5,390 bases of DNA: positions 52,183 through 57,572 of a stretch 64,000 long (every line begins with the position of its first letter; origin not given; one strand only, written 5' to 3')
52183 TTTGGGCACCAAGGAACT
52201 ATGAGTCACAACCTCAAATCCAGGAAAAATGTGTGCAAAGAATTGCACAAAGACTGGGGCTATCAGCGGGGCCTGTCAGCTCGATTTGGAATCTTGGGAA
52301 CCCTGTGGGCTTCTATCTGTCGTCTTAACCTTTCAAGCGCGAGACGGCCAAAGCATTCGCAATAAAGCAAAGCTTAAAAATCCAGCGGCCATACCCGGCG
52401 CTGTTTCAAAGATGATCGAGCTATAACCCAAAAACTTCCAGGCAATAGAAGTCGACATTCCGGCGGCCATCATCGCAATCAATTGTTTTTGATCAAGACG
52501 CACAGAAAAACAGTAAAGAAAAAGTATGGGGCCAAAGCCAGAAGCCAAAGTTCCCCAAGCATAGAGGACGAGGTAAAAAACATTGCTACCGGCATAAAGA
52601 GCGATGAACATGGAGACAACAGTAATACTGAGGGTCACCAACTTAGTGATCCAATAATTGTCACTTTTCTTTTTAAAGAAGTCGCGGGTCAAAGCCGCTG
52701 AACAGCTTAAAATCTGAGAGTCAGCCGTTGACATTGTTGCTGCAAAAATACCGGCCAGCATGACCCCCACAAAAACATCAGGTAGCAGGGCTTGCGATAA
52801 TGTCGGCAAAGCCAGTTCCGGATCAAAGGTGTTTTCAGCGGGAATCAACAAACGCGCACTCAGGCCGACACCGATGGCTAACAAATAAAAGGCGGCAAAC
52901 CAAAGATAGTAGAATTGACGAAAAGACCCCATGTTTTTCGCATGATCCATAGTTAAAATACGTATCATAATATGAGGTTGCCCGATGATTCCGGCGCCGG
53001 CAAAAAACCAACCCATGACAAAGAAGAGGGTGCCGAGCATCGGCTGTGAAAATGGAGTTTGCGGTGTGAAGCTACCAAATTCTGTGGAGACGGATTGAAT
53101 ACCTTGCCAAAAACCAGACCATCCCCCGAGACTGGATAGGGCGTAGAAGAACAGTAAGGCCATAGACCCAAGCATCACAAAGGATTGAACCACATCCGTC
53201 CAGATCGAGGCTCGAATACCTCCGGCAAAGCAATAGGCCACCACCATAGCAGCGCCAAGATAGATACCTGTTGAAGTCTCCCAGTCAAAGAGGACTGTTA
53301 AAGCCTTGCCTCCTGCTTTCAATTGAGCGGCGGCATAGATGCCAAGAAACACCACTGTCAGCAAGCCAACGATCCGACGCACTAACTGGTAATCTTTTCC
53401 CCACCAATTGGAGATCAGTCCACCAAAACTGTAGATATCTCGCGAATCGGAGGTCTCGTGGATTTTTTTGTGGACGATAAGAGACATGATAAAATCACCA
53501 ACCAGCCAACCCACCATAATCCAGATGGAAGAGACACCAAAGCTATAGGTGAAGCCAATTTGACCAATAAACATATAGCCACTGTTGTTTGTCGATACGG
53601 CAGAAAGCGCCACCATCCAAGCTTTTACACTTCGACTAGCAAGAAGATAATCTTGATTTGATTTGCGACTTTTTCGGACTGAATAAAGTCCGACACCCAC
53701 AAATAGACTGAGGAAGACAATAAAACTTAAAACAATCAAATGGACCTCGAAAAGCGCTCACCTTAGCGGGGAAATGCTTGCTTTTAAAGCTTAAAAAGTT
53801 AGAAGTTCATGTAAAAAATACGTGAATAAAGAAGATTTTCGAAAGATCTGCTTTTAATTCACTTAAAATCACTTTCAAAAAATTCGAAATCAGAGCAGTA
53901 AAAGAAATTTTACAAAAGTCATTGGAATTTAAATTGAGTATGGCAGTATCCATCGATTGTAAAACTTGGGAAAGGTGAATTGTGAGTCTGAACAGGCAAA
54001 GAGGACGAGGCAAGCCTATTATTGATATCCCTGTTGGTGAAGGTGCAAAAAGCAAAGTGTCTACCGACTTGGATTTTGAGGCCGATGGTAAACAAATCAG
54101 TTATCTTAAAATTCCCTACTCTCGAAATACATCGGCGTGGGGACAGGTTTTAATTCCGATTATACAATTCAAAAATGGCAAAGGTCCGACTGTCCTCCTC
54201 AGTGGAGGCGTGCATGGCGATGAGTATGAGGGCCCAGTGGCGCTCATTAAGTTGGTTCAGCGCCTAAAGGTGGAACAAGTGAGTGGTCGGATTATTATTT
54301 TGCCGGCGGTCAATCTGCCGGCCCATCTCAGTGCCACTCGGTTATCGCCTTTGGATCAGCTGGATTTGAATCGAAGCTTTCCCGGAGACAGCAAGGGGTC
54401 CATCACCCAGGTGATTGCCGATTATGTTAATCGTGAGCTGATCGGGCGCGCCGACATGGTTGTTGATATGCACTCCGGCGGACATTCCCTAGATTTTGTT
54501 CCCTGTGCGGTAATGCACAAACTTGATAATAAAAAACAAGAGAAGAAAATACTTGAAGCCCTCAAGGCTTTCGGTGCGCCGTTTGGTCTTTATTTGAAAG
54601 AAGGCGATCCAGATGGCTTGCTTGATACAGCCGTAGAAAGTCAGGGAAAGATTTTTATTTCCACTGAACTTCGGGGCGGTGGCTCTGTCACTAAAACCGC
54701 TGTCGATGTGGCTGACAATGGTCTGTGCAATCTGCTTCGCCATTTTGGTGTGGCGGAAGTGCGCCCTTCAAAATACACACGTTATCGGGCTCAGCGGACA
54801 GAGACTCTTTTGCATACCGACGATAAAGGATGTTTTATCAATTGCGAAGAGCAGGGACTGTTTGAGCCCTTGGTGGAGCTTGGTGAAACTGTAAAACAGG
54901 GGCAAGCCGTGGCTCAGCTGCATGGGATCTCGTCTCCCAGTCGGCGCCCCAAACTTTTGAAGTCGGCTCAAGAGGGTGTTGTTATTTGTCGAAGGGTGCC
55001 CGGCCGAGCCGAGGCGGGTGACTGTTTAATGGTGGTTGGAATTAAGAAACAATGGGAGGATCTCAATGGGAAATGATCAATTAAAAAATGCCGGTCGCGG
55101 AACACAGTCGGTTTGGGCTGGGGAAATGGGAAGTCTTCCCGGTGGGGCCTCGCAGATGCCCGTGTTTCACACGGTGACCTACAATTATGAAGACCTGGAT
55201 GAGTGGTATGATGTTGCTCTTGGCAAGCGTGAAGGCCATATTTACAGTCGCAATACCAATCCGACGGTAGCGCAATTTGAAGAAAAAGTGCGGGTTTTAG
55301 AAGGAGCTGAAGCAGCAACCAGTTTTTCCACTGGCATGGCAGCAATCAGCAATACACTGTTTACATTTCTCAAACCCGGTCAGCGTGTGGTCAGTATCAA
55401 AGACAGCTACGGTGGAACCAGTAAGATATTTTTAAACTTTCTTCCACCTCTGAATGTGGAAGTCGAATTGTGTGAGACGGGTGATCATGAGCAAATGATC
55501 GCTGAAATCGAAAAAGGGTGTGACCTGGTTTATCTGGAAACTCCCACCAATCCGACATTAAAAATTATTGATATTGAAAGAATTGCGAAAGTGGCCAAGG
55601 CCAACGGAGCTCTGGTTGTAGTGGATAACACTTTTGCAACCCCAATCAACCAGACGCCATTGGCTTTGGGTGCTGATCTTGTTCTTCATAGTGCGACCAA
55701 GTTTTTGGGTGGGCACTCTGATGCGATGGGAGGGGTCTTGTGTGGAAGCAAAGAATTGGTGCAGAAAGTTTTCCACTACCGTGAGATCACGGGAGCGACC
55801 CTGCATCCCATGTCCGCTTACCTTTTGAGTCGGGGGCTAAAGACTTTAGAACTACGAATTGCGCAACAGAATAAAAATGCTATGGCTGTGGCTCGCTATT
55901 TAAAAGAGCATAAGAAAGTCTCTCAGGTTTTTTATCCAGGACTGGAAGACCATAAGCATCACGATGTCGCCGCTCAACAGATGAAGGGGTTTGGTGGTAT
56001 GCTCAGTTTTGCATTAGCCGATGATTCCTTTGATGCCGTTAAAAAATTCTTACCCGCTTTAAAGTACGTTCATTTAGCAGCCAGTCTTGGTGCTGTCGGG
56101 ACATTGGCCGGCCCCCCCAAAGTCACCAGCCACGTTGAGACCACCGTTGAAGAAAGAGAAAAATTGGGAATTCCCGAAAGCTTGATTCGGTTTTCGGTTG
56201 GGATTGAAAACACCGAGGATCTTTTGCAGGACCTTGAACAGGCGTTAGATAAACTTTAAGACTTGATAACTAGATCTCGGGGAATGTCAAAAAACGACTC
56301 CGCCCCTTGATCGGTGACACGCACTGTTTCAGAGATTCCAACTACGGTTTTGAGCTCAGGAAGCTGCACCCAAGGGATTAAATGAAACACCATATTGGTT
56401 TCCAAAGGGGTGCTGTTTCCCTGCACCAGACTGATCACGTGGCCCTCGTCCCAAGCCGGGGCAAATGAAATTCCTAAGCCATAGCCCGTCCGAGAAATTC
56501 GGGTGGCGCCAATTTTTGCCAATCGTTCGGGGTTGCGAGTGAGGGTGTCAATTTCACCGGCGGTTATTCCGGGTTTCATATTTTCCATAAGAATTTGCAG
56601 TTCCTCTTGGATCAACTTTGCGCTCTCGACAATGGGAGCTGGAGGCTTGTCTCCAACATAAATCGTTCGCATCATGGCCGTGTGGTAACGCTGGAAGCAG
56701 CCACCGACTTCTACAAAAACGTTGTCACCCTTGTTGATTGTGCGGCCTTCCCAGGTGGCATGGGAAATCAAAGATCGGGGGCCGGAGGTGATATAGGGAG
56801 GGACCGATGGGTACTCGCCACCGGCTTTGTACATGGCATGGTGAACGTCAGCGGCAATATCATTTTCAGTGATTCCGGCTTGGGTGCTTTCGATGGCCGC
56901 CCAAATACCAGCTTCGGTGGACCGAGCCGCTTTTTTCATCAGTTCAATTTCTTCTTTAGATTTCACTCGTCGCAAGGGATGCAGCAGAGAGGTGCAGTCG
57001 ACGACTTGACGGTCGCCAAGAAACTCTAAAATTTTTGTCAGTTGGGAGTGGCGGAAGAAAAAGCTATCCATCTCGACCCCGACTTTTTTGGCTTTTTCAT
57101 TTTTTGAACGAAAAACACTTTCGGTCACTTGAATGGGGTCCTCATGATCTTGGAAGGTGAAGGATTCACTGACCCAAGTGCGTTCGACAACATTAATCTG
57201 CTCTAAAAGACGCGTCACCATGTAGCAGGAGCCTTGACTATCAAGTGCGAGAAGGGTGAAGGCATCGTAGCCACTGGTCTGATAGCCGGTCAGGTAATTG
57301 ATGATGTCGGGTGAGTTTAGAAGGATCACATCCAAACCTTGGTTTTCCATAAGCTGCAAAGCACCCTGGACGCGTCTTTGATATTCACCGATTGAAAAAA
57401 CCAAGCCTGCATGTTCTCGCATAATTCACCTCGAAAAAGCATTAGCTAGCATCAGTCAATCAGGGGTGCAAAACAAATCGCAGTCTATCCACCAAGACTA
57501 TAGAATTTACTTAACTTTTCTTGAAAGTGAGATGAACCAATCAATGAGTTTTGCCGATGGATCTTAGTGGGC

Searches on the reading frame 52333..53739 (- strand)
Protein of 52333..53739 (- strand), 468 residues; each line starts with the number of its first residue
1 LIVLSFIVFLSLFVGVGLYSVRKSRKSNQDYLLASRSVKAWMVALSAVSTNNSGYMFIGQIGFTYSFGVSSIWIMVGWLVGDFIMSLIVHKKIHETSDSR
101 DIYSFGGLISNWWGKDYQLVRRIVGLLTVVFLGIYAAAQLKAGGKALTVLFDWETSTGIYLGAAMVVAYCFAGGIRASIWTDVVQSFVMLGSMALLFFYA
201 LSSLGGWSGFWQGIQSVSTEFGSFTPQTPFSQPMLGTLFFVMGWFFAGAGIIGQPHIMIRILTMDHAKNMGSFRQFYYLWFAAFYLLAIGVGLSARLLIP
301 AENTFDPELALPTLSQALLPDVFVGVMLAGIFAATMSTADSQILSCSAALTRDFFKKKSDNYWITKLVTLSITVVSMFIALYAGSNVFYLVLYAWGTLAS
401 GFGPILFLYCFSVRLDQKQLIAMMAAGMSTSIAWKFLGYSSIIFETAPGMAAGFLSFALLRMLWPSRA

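Call 63: search_protein_families(library=pfam, proteins=[window:52333-53739:-], max_evalue=0.00001)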
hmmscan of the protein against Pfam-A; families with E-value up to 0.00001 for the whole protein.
window:52333-53739:- (468 aa): 1 family
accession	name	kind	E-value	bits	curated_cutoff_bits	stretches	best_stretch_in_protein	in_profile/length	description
PF00474.23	SSF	-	4e-54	184.5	22.8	1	31-418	1-397/406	Sodium:solute symporter family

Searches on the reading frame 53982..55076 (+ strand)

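Call 63: search_protein_families(library=pfam, proteins=[window:53982-55076:+], max_evalue=0.00001)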
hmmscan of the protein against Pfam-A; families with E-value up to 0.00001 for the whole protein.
window:53982-55076:+ (364 aa): 1 family
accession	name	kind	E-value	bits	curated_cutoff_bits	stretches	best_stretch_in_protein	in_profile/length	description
PF24827.1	AstE_AspA_cat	-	3.3e-42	144.7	25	1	67-254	1-191/192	Succinylglutamate desuccinylase/Aspartoacylase catalytic domain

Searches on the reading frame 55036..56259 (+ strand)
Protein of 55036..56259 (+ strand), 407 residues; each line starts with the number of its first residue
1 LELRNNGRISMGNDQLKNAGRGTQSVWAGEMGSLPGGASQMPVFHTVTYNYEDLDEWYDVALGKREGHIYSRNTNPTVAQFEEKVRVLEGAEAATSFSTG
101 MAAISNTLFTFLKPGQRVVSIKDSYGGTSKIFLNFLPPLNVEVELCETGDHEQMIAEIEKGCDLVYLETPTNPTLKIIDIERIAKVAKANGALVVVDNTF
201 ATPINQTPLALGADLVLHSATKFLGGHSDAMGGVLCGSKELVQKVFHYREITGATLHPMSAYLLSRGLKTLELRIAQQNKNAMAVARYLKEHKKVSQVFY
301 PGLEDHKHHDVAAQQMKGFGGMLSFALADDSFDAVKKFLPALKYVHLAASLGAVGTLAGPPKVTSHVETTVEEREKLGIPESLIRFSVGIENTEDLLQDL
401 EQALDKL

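Call 63: search_protein_families(library=pfam, proteins=[window:55036-56259:+], max_evalue=0.00001)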
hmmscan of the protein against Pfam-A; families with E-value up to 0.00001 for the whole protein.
window:55036-56259:+ (407 aa): 5 families
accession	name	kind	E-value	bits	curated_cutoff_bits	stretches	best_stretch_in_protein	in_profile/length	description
PF01053.26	Cys_Met_Meta_PP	-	4.5e-131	437.3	27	1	23-404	2-380/381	Cys/Met metabolism PLP-dependent enzyme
PF00155.27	Aminotran_1_2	-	1.2e-09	38.3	19.7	1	78-306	44-293/361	Aminotransferase class I and II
PF00266.25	Aminotran_5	-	5.9e-08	32.5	21.5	1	62-257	29-232/371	Aminotransferase class-V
PF06838.17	Met_gamma_lyase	-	1e-07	31.3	24.2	0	171-245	169-246/405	Methionine gamma-lyase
PF01212.27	Beta_elim_lyase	-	2.8e-07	30.6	27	1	73-294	29-270/288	Beta-eliminating lyase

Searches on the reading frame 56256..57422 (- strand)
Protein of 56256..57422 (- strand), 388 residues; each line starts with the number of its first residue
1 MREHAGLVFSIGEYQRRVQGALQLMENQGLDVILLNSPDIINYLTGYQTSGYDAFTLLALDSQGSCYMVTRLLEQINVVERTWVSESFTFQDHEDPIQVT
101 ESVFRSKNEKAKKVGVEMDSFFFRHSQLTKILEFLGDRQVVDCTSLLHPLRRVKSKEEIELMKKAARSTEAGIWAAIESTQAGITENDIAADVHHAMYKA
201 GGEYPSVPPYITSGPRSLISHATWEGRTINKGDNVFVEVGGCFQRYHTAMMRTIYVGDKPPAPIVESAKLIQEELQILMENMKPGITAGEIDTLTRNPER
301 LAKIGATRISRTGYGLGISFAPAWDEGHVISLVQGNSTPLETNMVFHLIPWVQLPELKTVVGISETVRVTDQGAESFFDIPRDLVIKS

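Call 63: search_protein_families(library=pfam, proteins=[window:56256-57422:-], max_evalue=0.00001)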
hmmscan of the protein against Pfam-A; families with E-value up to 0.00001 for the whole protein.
window:56256-57422:- (388 aa): 2 families
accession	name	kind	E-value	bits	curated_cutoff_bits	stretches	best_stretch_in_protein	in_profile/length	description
PF00557.29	Peptidase_M24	-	1.3e-35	123.5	23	1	160-371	1-208/208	Metallopeptidase family M24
PF01321.24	Creatinase_N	-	6.8e-15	56.2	22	1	17-153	1-128/128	Creatinase/Prolidase N-terminal domain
